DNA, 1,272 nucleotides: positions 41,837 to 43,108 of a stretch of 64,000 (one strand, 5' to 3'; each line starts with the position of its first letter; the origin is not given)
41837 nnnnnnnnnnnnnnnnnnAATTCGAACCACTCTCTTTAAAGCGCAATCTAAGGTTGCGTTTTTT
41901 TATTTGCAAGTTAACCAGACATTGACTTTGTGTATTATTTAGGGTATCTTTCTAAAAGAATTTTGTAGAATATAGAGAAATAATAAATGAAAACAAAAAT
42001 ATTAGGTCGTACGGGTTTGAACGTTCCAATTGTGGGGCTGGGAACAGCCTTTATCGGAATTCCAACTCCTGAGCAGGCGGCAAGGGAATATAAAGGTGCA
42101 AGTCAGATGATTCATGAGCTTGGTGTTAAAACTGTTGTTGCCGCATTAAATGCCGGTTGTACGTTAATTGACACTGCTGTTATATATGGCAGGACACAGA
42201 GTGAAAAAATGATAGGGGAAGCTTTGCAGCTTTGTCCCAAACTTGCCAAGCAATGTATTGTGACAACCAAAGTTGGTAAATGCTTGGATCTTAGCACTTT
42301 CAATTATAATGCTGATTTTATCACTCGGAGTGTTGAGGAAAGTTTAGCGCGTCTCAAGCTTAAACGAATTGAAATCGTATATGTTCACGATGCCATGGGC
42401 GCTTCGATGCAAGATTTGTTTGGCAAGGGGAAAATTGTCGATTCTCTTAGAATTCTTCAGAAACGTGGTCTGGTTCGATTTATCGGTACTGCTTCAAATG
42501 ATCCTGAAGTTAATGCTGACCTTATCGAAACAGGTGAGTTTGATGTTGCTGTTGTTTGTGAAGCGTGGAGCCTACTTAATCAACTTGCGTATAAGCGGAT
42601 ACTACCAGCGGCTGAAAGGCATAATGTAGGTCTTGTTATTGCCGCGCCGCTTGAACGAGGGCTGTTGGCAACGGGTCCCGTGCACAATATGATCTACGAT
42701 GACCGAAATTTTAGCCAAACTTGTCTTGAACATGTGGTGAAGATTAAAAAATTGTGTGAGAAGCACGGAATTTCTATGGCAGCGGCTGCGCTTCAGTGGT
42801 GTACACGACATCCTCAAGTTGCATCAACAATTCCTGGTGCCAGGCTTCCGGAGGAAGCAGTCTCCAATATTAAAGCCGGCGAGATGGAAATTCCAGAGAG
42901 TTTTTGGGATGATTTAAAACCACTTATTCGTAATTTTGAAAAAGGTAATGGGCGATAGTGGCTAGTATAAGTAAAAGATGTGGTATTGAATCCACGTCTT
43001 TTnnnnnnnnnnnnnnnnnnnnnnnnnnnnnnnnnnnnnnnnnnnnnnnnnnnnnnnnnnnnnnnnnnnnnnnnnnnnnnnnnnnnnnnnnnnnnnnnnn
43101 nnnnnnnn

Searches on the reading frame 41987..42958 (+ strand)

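Call 14: search_protein_families(library=pfam, proteins=[window:41987-42958:+], max_evalue=0.0001)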
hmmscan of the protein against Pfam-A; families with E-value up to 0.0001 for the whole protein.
window:41987-42958:+ (323 aa): 1 family
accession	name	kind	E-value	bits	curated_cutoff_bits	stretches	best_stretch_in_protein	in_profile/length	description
PF00248.27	Aldo_ket_red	-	2.1e-47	162.1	24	1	40-311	15-287/291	Aldo/keto reductase family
